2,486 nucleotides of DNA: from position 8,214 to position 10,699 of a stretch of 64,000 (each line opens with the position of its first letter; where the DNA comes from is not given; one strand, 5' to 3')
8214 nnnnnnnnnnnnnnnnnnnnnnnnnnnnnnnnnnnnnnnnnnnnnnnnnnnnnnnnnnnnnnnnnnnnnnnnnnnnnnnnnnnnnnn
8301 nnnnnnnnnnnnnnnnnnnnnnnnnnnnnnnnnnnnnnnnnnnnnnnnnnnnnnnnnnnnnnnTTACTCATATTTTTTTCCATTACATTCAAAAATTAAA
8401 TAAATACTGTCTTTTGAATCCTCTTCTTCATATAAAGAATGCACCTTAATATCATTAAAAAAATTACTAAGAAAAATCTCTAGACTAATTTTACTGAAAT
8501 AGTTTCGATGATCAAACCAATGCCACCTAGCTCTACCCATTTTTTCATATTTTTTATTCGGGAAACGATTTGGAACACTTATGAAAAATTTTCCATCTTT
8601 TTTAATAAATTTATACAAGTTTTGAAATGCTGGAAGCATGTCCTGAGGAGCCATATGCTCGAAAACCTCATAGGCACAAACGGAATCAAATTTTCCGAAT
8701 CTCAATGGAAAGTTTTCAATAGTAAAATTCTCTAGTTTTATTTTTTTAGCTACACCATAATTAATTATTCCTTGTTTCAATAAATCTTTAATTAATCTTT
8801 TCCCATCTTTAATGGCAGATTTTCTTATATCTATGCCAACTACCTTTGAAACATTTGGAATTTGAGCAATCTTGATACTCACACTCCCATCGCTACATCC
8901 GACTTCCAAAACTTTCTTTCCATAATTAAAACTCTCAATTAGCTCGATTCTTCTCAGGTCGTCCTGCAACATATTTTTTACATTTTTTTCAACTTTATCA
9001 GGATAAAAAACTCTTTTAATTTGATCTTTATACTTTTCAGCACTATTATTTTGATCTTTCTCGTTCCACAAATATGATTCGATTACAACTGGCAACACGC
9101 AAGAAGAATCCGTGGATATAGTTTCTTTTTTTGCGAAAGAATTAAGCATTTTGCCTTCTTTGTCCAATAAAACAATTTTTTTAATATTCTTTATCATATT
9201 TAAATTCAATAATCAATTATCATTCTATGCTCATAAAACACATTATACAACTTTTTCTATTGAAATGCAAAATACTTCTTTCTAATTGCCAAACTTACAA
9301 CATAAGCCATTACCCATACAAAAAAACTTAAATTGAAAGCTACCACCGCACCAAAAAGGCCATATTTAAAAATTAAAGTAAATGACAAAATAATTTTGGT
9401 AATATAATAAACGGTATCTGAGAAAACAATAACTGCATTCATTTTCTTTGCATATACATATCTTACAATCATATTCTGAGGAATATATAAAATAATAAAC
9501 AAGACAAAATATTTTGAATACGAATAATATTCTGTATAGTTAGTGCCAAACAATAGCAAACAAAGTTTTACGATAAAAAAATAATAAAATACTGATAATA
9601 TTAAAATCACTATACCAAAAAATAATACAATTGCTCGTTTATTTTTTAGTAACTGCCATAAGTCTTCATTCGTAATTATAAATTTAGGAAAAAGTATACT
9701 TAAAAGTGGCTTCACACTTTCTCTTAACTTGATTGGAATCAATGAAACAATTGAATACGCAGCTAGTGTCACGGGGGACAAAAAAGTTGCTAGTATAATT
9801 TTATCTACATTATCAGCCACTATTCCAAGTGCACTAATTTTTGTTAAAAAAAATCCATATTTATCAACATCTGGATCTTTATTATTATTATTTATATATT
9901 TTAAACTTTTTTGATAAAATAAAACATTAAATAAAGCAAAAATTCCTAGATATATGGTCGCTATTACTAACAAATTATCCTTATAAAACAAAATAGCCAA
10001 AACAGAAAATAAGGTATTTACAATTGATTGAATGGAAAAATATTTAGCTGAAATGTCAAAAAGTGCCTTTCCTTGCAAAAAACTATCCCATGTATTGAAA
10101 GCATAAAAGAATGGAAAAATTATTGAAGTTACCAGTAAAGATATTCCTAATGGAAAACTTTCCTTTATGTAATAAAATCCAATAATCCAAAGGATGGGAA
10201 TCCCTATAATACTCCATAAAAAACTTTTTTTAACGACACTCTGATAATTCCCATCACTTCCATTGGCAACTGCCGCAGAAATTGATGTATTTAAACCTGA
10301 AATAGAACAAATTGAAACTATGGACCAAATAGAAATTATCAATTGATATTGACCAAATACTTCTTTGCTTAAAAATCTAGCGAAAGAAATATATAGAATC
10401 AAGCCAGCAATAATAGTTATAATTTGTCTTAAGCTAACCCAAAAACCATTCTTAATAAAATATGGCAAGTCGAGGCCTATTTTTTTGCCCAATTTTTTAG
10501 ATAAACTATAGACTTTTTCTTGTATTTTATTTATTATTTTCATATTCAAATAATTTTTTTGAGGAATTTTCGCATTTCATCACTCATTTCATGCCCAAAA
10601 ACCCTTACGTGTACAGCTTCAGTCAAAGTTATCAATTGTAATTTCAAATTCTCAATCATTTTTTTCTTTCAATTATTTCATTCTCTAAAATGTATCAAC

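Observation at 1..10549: Nonulosonic-acid (sialic/legionaminic-type) glycan locus with three methyltransferases in a likely reduced-genome bacterium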

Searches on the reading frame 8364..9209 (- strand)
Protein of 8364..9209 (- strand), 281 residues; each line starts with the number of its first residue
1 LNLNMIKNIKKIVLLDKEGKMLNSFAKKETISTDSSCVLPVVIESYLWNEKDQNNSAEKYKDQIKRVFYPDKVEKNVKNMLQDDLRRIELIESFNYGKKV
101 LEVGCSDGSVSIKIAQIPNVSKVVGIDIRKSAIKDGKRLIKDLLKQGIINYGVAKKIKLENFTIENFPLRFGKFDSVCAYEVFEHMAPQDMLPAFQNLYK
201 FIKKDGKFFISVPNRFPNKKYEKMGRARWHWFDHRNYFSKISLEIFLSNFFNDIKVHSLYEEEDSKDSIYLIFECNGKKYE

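Call 4: search_protein_families(library=pfam, proteins=[window:8364-9209:-], max_evalue=0.01)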
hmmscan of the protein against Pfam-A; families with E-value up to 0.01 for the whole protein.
window:8364-9209:- (281 aa): 9 families
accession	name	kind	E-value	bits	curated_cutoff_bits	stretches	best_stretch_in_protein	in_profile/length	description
PF13489.12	Methyltransf_23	-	3e-14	53.5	27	1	82-244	10-151/164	Methyltransferase domain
PF13649.12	Methyltransf_25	-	2.2e-12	47.9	27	1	100-206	1-97/97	Methyltransferase domain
PF13847.12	Methyltransf_31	-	6.1e-12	45.9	27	1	97-217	4-119/145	Methyltransferase domain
PF08241.18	Methyltransf_11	-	1.3e-11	45.4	21.2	1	101-210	1-95/95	Methyltransferase domain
PF08242.18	Methyltransf_12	-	3.3e-11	44.2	30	1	101-208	1-98/98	Methyltransferase domain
PF02353.26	CMAS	-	6.5e-08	32.7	27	1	94-225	60-179/273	Mycolic acid cyclopropane synthetase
PF01564.23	Spermine_synth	-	0.003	17.5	22.9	1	97-210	19-130/186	Spermine/spermidine synthase domain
PF01728.25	FtsJ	-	0.0066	16.8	24.1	0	89-133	11-58/181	FtsJ-like methyltransferase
PF12847.13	Methyltransf_18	-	0.0093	16.4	27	0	87-142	4-60/151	Methyltransferase domain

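Call 5: search_protein_families(library=ncbifam, proteins=[window:8364-9209:-], max_evalue=0.01)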
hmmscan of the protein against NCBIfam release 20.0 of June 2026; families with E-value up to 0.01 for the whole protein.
window:8364-9209:- (281 aa): 21 families
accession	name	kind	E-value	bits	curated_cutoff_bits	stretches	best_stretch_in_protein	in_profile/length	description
TIGR01983.1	UbiG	equivalog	9e-12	44.8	102.95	1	74-216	34-157/228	bifunctional 2-polyprenyl-6-hydroxyphenol methylase/3-demethylubiquinol 3-O-methyltransferase UbiG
TIGR04074.1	bacter_Hen1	equivalog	3.6e-10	38.9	340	1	74-245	258-426/462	3' terminal RNA ribose 2'-O-methyltransferase Hen1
NF043040.1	corrin_prot_MT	hypoth_equivalog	1.1e-07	31.5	180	1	89-211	33-148/216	corrinoid protein-associated methyltransferase CpaM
TIGR02021.1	BchM-ChlM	equivalog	5.7e-07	29.2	158.9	1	80-205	40-150/218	magnesium protoporphyrin IX methyltransferase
NF040703.1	cyclopro_CfaB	exception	7.5e-06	25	650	1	71-206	134-259/393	C17 cyclopropane fatty acid synthase CfaB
NF011650.0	PRK15068.1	equivalog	2.3e-05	23.4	209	1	97-210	123-225/324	tRNA 5-methoxyuridine(34)/uridine 5-oxyacetic acid(34) synthase CmoB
NF041537.1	ArsM_AhpD_UU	exception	3.9e-05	22.6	510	1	95-211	75-181/345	arsenite methyltransferase/AhpD domain selenoprotein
NF041536.1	ArsM_DUF2284_UU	exception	4.1e-05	22.1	575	1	94-227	74-195/459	arsenite methyltransferase/DUF2284 domain selenoprotein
NF053839.1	CPFASynBruc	equivalog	0.0002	20.5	600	1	94-211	172-277/410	cyclopropane fatty acid synthase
NF011529.0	PRK14968.1-3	equivalog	0.00023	20.7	162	1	95-137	33-73/198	putative methyltransferase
TIGR04345.1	ovoA_Cterm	equivalog_domain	0.00045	19.8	170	0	89-154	35-93/242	putative 4-mercaptohistidine N1-methyltransferase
NF001556.0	PRK00377.1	equivalog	0.0011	18.8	238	1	80-141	23-86/198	cobalt-precorrin-6Y C(15)-methyltransferase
NF047649.1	MTase_UXPK_star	exception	0.0013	17.8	460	1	94-211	75-182/283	methyltransferase/UXPK-star double selenoprotein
TIGR02469.1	CbiT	equivalog_domain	0.0017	18.6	78.3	1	96-135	19-58/124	precorrin-6Y C5,15-methyltransferase (decarboxylating) subunit CbiT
NF008686.0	PRK11705.1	equivalog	0.0019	17.3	400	1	93-210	164-265/383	cyclopropane fatty acyl phospholipid synthase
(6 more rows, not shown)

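Call 43: search_solved_structures(query=window:8364-9197:-, max_evalue=0.01)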
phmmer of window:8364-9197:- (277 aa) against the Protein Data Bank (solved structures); distinct sequences matched with E-value up to 0.01: 15.
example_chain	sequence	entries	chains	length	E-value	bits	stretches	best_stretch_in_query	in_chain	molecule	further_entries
3jwi_A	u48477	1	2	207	1.2e-09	41.6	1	75-240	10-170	Methyltransferase type 12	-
3jwg_A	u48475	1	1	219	6.6e-09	39.1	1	75-236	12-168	Methyltransferase type 12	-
7v2s_A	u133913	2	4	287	2.4e-05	27.5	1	90-209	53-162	Methyltranfer_dom domain-containing protein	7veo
7qos_A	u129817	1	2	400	2.8e-05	27.2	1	90-208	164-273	Cyclopropane-fatty-acyl-phospholipid synthase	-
6mro_A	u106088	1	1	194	6e-05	26.2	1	94-223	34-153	methyl transferase from Methanosarcina acetivorans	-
5doo_A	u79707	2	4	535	0.00022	24.3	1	94-249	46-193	protein lysine methyltransferase 2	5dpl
7ebs_A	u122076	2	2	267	0.00024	24.2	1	93-230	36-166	Juvenile hormone acid methyltransferase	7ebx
7ec0_A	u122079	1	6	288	0.0003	23.9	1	93-230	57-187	Juvenile hormone acid methyltransferase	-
7ejb_A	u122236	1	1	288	0.00033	23.7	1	88-230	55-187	Juvenile hormone acid methyltransferase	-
4kdr_A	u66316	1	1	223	0.00086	22.4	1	92-230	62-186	3-demethylubiquinone-9 3-methyltransferase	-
5dpm_A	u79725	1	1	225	0.00088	22.3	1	92-229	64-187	Ubiquinone biosynthesis O-methyltransferase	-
8gdu_A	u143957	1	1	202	0.0044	20.1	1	94-223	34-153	Methyltransferase domain-containing protein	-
6gkv_A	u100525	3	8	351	0.0052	19.8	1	91-207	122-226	Coclaurine N-methyltransferase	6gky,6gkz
3jwh_A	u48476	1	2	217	0.0064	19.5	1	91-238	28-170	Hen1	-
3jwj_A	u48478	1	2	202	0.0071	19.4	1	93-238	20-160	Hen1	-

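Call 61: find_homologous_proteins(query=window:8364-9197:-, max_evalue=0.00001)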
Query window:8364-9197:- (277 aa): 63 proteins with E <= 0.00001 among 1280 candidates.
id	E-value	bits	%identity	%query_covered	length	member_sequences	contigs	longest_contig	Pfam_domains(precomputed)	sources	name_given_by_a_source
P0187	8.7e-180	614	100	100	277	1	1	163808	PF13847.13,PF13489.13,PF02353.27,PF13649.13,PF08241.19,PF08242.19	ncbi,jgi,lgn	ncbi:MAG: class I SAM-dependent methyltransferase [Parcubacteria group bacterium]|jgi:SAM-dependent 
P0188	9.9e-121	421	69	99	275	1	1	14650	PF13847.13,PF13489.13,PF02353.27,PF13649.13,PF08241.19,PF08242.19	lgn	-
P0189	1.5e-120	420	69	99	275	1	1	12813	PF13847.13,PF13489.13,PF02353.27,PF13649.13,PF08241.19,PF08242.19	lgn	-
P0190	9.6e-119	414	66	99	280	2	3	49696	PF13847.13,PF13489.13,PF02353.27,PF13649.13,PF08241.19,PF08242.19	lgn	-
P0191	6.6e-117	408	67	99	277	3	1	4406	PF13847.13,PF13489.13,PF02353.27,PF13649.13,PF08241.19,PF08242.19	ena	-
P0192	9.5e-117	408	67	99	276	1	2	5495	PF13847.13,PF13489.13,PF02353.27,PF13649.13,PF08241.19,PF08242.19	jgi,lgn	jgi:SAM-dependent methyltransferase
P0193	1.6e-116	407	67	99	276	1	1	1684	PF13847.13,PF13489.13,PF02353.27,PF13649.13,PF08241.19,PF08242.19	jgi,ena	-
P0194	9.1e-115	401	63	100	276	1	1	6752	PF13847.13,PF13489.13,PF02353.27,PF13649.13,PF08241.19,PF08242.19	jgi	-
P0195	9.4e-115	401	67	99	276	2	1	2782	PF13847.13,PF13489.13,PF02353.27,PF13649.13,PF08241.19,PF08242.19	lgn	-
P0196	1.3e-114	401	64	99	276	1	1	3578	PF13847.13,PF13489.13,PF02353.27,PF13649.13,PF08241.19,PF08242.19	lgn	-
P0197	3.4e-114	399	64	100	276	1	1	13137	PF13847.13,PF13489.13,PF02353.27,PF13649.13,PF08241.19,PF08242.19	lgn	-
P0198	7.1e-114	398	64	100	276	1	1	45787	PF13847.13,PF13489.13,PF02353.27,PF13649.13,PF08241.19,PF08242.19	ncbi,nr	ncbi:MAG: hypothetical protein QG620_427 [Patescibacteria group bacterium]|nr:hypothetical protein [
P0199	1.9e-113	397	65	99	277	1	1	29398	PF13847.13,PF13489.13,PF02353.27,PF13649.13,PF08241.19,PF08242.19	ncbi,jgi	ncbi:MAG: class I SAM-dependent methyltransferase [Parcubacteria group bacterium]|jgi:SAM-dependent 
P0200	5.4e-113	395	65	99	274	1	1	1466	PF13847.13,PF13489.13,PF02353.27,PF13649.13,PF01564.24,PF08241.19,PF08242.19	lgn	-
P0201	6.7e-113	395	63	99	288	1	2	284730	PF13847.13,PF13489.13,PF02353.27,PF13649.13,PF08241.19,PF08242.19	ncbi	-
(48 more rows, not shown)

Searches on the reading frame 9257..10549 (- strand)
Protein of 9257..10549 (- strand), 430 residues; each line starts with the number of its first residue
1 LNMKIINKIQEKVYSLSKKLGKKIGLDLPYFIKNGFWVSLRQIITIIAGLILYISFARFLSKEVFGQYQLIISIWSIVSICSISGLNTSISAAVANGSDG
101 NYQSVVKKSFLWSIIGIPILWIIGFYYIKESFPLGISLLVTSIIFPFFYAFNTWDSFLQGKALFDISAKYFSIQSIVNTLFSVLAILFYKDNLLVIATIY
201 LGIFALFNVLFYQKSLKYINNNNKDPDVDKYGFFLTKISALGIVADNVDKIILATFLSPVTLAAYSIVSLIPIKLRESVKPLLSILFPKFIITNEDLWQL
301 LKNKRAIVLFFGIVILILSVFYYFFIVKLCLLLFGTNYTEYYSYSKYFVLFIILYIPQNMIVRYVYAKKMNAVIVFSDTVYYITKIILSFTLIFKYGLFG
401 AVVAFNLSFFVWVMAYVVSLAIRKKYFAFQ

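Call 4: search_protein_families(library=pfam, proteins=[window:9257-10549:-], max_evalue=0.01)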
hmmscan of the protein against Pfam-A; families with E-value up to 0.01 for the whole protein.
window:9257-10549:- (430 aa): 1 family
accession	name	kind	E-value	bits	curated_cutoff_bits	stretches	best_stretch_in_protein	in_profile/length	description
PF01943.22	Polysacc_synt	-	3.2e-12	46.9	28.2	1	32-288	2-268/274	Polysaccharide biosynthesis protein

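Call 5: search_protein_families(library=ncbifam, proteins=[window:9257-10549:-], max_evalue=0.01)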
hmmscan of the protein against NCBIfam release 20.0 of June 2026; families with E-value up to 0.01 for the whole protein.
window:9257-10549:- (430 aa): 1 family
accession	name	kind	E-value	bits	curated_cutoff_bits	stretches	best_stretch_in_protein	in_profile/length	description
NF050818.1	PolSacchBiosHfsF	equivalog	0.00071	18.7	700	1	43-120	14-95/468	polysaccharide biosynthesis protein HfsF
